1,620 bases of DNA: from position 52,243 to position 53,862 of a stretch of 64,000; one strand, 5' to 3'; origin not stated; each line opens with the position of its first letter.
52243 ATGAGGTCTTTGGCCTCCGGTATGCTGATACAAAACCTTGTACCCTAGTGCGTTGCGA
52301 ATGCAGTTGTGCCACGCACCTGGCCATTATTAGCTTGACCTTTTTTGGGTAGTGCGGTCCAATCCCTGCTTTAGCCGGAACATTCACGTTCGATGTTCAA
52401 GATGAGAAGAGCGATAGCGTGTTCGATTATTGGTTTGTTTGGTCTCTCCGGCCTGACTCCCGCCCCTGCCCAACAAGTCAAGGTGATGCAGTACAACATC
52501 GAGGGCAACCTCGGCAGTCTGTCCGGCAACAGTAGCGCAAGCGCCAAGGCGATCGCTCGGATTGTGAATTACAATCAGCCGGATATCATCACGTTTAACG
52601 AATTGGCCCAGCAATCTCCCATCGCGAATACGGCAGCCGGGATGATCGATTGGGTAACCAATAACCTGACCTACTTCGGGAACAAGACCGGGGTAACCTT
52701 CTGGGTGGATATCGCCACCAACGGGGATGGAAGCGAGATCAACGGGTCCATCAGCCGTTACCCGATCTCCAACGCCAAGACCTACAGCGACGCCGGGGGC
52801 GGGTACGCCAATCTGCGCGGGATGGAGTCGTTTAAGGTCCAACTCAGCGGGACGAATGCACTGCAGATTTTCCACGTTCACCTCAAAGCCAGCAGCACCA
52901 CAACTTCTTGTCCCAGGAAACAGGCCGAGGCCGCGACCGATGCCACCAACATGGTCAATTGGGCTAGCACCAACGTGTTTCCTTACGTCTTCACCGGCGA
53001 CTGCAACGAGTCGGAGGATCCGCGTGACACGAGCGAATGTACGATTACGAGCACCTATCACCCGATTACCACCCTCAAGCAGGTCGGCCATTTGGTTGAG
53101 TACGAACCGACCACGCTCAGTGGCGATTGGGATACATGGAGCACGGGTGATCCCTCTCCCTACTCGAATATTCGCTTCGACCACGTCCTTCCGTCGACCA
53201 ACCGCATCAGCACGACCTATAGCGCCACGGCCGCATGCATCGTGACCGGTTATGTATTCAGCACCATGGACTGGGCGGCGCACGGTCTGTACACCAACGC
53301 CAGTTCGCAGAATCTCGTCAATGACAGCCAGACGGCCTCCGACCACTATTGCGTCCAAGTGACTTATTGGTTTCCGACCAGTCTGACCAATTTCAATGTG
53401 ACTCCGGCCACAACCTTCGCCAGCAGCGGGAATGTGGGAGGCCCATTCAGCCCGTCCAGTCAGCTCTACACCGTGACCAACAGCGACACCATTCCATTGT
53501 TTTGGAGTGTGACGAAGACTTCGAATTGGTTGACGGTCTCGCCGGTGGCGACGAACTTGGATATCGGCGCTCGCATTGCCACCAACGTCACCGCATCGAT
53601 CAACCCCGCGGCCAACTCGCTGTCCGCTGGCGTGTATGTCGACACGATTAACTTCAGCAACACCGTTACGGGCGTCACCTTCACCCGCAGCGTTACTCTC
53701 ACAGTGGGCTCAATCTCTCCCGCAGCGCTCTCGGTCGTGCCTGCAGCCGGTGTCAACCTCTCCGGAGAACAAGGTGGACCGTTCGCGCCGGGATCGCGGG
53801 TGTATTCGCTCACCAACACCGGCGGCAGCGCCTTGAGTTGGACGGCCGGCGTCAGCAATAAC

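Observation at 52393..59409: EEP-BACON / TMTC-like / EEP-BACON-PKD sandwich: candidate dedicated protein O-glycosylation and surface-display system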

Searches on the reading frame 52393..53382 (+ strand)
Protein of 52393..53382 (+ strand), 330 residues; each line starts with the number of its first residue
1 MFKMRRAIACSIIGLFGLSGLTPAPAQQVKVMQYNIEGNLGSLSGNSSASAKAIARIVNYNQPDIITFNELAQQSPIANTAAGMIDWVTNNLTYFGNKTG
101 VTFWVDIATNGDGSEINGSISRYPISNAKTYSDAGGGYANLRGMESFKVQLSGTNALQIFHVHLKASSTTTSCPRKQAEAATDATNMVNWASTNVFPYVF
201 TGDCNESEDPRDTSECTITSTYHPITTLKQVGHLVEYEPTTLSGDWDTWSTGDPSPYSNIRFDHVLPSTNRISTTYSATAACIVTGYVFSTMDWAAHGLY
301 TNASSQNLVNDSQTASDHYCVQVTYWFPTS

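Call 64: search_solved_structures(query=window:52393-53382:+, max_evalue=1)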
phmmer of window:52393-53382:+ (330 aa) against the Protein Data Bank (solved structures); distinct sequences matched with E-value up to 1: 1.
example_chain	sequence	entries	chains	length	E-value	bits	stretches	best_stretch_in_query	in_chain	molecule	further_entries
1m3g_A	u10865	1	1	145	0.41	12.8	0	194-222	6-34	DUAL SPECIFICITY PROTEIN PHOSPHATASE 2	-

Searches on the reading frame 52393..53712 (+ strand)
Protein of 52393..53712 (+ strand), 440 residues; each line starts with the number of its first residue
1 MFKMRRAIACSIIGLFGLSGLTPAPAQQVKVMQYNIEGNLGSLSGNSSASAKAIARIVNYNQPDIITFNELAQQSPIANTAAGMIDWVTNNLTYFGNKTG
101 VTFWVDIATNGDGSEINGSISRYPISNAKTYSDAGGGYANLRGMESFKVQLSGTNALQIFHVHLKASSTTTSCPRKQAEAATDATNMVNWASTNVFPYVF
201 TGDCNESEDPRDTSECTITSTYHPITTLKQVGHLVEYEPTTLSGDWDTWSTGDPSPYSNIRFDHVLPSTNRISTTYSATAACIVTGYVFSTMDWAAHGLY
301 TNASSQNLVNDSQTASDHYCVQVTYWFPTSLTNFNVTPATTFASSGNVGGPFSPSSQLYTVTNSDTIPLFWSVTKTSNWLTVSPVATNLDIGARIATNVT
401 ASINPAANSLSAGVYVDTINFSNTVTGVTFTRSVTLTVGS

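Call 32: find_related_loci(query=A2, collection=genome_contigs, flank=10000)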
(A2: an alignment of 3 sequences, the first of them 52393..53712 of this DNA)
Query A2 (440 aa) in genome_contigs; peptide patterns used: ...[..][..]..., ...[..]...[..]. (x = any residue, [..] = any of these).
76 stretches matched a pattern; 7 encode a relative of the query (tblastn E <= 1e-3); 7 distinct loci.
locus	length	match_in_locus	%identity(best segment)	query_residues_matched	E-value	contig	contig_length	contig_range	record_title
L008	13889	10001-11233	72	16-438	0e+0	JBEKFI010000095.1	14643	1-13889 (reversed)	MAG: Verrucomicrobiia bacterium isolate SPRUCE 226 SPRUCE_226_95, whole genome shotgun sequence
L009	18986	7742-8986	49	4-438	8e-119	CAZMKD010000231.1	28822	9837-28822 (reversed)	MAG TPA_asm: uncultured Verrucomicrobiota bacterium isolate binchicken_co165_124 genome assembly, contig: k141_307037, w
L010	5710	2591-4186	50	4-438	1e-118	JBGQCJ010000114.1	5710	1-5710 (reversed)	MAG: Verrucomicrobiia bacterium isolate OBJ2_061818_110_42 k141_284149_length_5710_cov_11.0000, whole genome shotgun seq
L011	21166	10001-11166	51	26-438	3e-112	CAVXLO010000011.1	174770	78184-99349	MAG: uncultured Verrucomicrobiae bacterium isolate MFD02416.bin.2.131 genome assembly, contig: contig_16313, whole genom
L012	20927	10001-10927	44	24-361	1e-75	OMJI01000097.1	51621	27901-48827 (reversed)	Verrucomicrobia bacterium isolate AM_0936 genome assembly, contig: k99_694195, whole genome shotgun sequence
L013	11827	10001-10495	45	24-216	7e-42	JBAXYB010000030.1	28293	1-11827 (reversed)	MAG: Verrucomicrobiota bacterium isolate ELA754 MAG754_30, whole genome shotgun sequence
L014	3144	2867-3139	50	18-109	4e-24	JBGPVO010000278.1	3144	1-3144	MAG: Verrucomicrobiia bacterium isolate OBJ1_062018_110_14 k141_911724_length_3144_cov_12.0000, whole genome shotgun seq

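Call 39: search_protein_families(library=pfam, proteins=[L012:9905-11077:+, L012:11287-12936:-, L008:6606-9761:+, L008:12071-12964:-, L008:3947-5530:+, L009:4550-7645:+, L009:10585-13824:+, L009:13908-15629:-, L009:15870-17954:-, L009:9751-10554:+], max_evalue=0.001)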
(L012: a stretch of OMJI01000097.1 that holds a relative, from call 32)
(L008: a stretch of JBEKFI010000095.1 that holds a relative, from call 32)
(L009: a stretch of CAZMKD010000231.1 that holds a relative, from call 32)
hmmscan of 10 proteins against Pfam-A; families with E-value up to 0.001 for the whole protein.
L012:9905-11077:+ (390 aa): 1 family
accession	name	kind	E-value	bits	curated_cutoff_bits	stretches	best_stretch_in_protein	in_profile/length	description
PF03372.29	Exo_endo_phos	-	3.1e-08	34.1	24.5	1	41-212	1-161/225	Endonuclease/Exonuclease/phosphatase family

L012:11287-12936:- (549 aa): 2 families
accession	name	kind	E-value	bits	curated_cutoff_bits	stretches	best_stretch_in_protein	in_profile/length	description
PF13598.12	DUF4139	-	3.5e-62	210.2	31.8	1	232-542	1-205/205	Domain of unknown function (DUF4139)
PF13600.11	DUF4140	-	3.6e-24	85.5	27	1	41-140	1-98/98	N-terminal domain of unknown function (DUF4140)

L008:6606-9761:+ (1051 aa): 2 families
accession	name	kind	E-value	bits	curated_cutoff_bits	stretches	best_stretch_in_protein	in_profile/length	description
PF19190.6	BACON_2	-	5.5e-14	52.3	25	2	411-474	18-79/94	Viral BACON domain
PF18911.6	PKD_4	-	2.2e-05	24.9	27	1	852-901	21-65/85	PKD domain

L008:12071-12964:- (297 aa): 2 families
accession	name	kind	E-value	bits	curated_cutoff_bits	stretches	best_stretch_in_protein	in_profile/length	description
PF06463.18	Mob_synth_C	-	7.5e-32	110.4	37.4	1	153-280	2-127/128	Molybdenum Cofactor Synthesis C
PF04055.27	Radical_SAM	-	3.6e-20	73.2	29.5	1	29-137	45-157/166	Radical SAM superfamily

L008:3947-5530:+ (527 aa): 4 families
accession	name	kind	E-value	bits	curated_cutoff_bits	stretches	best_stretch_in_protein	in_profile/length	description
PF00485.24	PRK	-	2.1e-13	50.9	22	1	245-355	4-121/196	Phosphoribulokinase / Uridine kinase family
PF03477.21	ATP-cone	-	1.8e-05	25.6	25.8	1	48-156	1-84/88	ATP cone domain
PF13191.12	AAA_16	-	0.00014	22.8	32.6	1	229-306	14-93/167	AAA ATPase domain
PF01656.29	CbiA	-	0.00027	21.4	25.4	1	245-278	4-37/125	CobQ/CobB/MinD/ParA nucleotide binding domain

L009:4550-7645:+ (1031 aa): 2 families
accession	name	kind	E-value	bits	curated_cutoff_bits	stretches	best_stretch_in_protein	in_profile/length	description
PF02128.21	Peptidase_M36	-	9e-145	482.9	23.3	1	219-587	1-368/368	Fungalysin metallopeptidase (M36)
PF07504.19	FTP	-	9.6e-12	45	21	1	86-132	6-51/51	Fungalysin/Thermolysin Propeptide Motif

L009:10585-13824:+ (1079 aa): 3 families
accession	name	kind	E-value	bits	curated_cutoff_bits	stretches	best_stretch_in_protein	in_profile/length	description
PF18911.6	PKD_4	-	5.1e-17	62.2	27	1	863-926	21-84/85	PKD domain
PF00801.26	PKD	-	6.7e-10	39.3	23.5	1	852-920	3-75/80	PKD domain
PF19190.6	BACON_2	-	1.7e-09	37.9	25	1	423-475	22-72/94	Viral BACON domain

L009:13908-15629:- (573 aa): 21 families
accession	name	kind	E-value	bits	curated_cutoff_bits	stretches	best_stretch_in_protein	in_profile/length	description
PF13414.12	TPR_11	-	4.8e-35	119.4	26.8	3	500-540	2-42/42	TPR repeat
PF00515.34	TPR_1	-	1.3e-31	107.5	27.8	4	526-557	1-32/34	Tetratricopeptide repeat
PF07719.23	TPR_2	-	3.7e-30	102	27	4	526-557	1-32/34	Tetratricopeptide repeat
PF13431.12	TPR_17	-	4.2e-23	80.1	24.4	2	484-512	5-33/34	Tetratricopeptide repeat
PF13432.12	TPR_16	-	1.4e-22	80.2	32.7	2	434-491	7-64/65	Tetratricopeptide repeat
PF13181.12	TPR_8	-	1.1e-21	75.5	25.7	2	527-558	2-33/34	Tetratricopeptide repeat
PF13424.12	TPR_12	-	3.7e-20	72.3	30.1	3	425-488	4-75/77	Tetratricopeptide repeat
PF13428.12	TPR_14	-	3.4e-16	58.6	23.5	1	527-569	2-44/44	Tetratricopeptide repeat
PF14559.12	TPR_19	-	3.2e-15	56.6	25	3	434-496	1-63/68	Tetratricopeptide repeat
PF13176.12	TPR_7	-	2.7e-14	52.4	27.9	1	529-560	2-33/36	Tetratricopeptide repeat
PF13371.12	TPR_9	-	3.9e-11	43.2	35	1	502-563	5-66/73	Tetratricopeptide repeat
PF24575.1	TPR_Slam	-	1.9e-10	41.5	35.2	1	421-480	44-103/104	Surface lipoprotein assembly modifier, N-terminal TPR repeats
PF13374.12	TPR_10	-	3.1e-10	40.1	27.5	0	496-521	6-31/42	Tetratricopeptide repeat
PF14561.12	TPR_20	-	1.2e-08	35.5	25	0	447-488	11-52/90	Tetratricopeptide repeat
PF23914.1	TPR_CcmH_CycH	-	6.7e-08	33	42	1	414-523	40-152/158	Cytochrome c-type biogenesis protein H TPR domain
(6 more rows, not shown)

L009:15870-17954:- (694 aa): 28 families (the best 25 are shown)
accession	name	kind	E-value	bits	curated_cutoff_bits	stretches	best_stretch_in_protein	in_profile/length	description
PF13414.12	TPR_11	-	1.4e-65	217.2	26.8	6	588-627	3-42/42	TPR repeat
PF00515.34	TPR_1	-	6.6e-62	203.4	27.8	6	647-680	1-34/34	Tetratricopeptide repeat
PF07719.23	TPR_2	-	3.4e-56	183.2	27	6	647-680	1-34/34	Tetratricopeptide repeat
PF13432.12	TPR_16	-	3.1e-40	136.6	32.7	5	618-679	2-63/65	Tetratricopeptide repeat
PF13431.12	TPR_17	-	3.2e-37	124.1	24.4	2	636-667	2-33/34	Tetratricopeptide repeat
PF13424.12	TPR_12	-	4.3e-34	117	30.1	5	613-677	3-75/77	Tetratricopeptide repeat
PF13181.12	TPR_8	-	6.5e-33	110.5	25.7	2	647-680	1-34/34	Tetratricopeptide repeat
PF14559.12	TPR_19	-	2.3e-30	105.1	25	5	625-688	3-66/68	Tetratricopeptide repeat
PF13428.12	TPR_14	-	8.2e-26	88.3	23.5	2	648-689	2-43/44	Tetratricopeptide repeat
PF13176.12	TPR_7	-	1.8e-23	81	27.9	1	649-681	1-35/36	Tetratricopeptide repeat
PF07721.20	TPR_4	-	2.4e-19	68.3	27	0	613-637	1-25/26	Tetratricopeptide repeat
PF13374.12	TPR_10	-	1e-18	67.1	27.5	0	652-676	7-31/42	Tetratricopeptide repeat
PF24575.1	TPR_Slam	-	1.2e-16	61.5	35.2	0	649-690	49-90/104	Surface lipoprotein assembly modifier, N-terminal TPR repeats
PF14561.12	TPR_20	-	1.6e-12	48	25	0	629-690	4-62/90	Tetratricopeptide repeat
PF23914.1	TPR_CcmH_CycH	-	1.9e-12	47.7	42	1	491-576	64-152/158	Cytochrome c-type biogenesis protein H TPR domain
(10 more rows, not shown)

L009:9751-10554:+ (267 aa): 2 families
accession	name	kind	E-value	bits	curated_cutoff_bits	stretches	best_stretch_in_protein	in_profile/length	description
PF07596.16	SBP_bac_10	-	6.5e-08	33.4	23.3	1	61-193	2-153/268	Protein of unknown function (DUF1559)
PF07963.17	N_methyl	-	1.7e-07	30.9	21.2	1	31-56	2-27/27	Prokaryotic N-terminal methylation motif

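Call 65: search_solved_structures(query=A2, max_evalue=1)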
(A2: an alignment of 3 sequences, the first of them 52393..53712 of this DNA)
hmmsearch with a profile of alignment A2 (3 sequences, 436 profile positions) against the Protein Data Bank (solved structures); distinct sequences matched with E-value up to 1: 27.
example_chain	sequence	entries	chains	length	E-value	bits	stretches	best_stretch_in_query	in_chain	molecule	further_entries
5mfl_A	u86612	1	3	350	0.00035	22.8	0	149-190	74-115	(KR)5_GS10_YIIIM6AII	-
5mfm_A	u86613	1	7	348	0.00035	22.8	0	149-190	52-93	YIIIM6AII_GS11_(KR)5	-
5mfm_C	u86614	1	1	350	0.00036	22.7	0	149-190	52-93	Importin subunit alpha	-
6s9o_A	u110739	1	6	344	0.0016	20.6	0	149-190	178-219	designed Armadillo repeat protein with internal Lock1 fused to target peptide KRKRKLKFKR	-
5aei_A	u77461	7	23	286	0.0017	20.5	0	149-191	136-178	DESIGNED ARMADILLO REPEAT PROTEIN YIIIM5AII | YIIIM5AII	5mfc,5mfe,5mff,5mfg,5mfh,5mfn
6s9p_A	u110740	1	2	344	0.0048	19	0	149-191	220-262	internal Lock2 fused to target peptide KRKAKITWKR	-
6s9l_A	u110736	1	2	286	0.0051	18.9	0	149-190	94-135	KR4KLSF Lock1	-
6sa8_A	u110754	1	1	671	0.0058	18.8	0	149-191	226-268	ring-like DARPin-Armadillo fusion H83_D01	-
6sa7_A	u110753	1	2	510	0.0082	18.3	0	149-190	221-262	DARPin-Armadillo fusion C8long83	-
8oh7_A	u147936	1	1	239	0.02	17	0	149-191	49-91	Designed Armadillo repeat protein with four internal modules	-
7qnp_AAA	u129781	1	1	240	0.02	17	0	149-191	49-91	Designed Armadillo Repeat Protein N(A4)M4C(AII)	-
4c0z_A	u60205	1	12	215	0.022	16.9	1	116-166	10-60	ANCILLARY PROTEIN 2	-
4fva_A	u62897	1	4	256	0.046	15.8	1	26-73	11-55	5'-tyrosyl-DNA phosphodiesterase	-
4db8_A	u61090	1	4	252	0.047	15.8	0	149-190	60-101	Armadillo-repeat Protein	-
4f1i_A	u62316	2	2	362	0.051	15.7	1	25-73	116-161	5'-tyrosyl-DNA phosphodiesterase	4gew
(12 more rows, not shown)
